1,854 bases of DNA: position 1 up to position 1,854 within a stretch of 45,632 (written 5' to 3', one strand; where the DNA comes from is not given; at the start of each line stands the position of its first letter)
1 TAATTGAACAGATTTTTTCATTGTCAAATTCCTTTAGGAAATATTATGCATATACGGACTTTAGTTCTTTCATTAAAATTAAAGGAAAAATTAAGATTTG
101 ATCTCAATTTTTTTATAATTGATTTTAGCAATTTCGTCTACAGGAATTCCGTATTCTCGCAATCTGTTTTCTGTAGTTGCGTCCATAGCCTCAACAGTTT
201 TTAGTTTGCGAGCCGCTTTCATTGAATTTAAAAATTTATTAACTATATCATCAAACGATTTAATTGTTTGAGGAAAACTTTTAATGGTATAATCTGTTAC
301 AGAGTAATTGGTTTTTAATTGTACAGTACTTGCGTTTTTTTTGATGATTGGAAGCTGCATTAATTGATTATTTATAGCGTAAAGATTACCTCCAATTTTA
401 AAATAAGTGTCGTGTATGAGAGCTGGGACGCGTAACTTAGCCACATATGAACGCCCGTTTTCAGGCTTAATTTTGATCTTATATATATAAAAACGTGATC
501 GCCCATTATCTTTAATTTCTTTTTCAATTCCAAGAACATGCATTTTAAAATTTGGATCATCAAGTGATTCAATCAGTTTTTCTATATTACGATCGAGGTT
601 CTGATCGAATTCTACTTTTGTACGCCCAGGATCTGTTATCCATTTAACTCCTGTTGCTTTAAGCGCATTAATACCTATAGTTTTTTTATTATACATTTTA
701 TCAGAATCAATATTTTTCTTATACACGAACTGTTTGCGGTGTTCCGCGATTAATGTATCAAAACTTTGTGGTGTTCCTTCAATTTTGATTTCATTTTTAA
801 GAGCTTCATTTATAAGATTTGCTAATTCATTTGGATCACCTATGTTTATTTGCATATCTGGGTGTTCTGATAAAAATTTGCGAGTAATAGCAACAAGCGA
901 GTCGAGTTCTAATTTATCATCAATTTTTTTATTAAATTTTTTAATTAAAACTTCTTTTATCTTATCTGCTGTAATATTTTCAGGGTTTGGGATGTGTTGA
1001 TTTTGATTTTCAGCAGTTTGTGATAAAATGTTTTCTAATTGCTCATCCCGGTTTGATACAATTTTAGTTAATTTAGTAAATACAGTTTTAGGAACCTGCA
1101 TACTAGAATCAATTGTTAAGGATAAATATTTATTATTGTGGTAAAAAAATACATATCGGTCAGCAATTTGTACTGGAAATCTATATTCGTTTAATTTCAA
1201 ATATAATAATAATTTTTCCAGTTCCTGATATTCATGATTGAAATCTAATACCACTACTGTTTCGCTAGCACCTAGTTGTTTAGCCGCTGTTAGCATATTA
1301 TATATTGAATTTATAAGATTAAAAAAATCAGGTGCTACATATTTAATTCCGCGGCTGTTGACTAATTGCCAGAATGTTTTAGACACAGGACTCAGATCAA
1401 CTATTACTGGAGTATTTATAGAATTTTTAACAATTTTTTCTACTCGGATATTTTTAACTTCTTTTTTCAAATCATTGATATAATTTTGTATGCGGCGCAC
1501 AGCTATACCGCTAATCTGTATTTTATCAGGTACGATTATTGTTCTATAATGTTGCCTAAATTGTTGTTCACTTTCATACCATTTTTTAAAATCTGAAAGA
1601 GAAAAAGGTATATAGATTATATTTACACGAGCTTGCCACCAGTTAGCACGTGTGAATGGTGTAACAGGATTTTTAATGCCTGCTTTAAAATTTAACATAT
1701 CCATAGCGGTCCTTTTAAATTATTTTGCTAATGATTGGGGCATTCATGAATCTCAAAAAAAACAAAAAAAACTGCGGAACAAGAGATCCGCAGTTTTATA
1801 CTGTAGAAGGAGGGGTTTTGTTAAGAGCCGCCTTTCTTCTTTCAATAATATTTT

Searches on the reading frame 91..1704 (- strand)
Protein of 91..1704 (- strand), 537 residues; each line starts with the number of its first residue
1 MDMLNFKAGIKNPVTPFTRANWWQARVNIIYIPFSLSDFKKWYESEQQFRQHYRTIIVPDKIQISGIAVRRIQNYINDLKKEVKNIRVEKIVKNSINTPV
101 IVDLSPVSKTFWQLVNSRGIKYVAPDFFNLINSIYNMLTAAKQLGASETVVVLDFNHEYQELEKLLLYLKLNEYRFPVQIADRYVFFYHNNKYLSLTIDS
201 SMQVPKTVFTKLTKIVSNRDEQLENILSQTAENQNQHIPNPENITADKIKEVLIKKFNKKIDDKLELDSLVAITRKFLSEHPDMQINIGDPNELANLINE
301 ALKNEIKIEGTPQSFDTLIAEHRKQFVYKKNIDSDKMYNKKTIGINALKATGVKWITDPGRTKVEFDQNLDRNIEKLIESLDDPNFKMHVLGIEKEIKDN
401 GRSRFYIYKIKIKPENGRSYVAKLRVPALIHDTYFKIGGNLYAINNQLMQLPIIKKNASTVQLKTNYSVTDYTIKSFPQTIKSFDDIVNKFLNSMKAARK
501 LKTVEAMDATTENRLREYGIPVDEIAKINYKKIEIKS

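Call 10: search_protein_families(library=phrogs, proteins=[window:91-1704:-], max_evalue=0.001)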
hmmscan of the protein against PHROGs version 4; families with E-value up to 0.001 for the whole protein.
window:91-1704:- (537 aa): 1 family
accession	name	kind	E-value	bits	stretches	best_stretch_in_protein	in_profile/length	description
phrog_3148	-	DNA, RNA and nucleotide metabolism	1.8e-10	40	1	369-468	495-592/1424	RNA polymerase beta subunit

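Call 74: search_dna_similar(query=window:91-1704:-, collection=phages, mode=protein, max_rows=15, max_evalue=0.001)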
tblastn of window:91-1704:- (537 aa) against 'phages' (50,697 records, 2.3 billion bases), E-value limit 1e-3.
No match.

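Call 90: search_solved_structures(query=window:91-1704:-, max_evalue=1)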
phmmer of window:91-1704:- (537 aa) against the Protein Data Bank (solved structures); distinct sequences matched with E-value up to 1: 1.
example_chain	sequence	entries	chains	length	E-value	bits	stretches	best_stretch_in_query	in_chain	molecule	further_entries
1foe_A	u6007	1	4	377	0.76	11.5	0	238-359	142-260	T-LYMPHOMA INVASION AND METASTASIS INDUCING PROTEIN 1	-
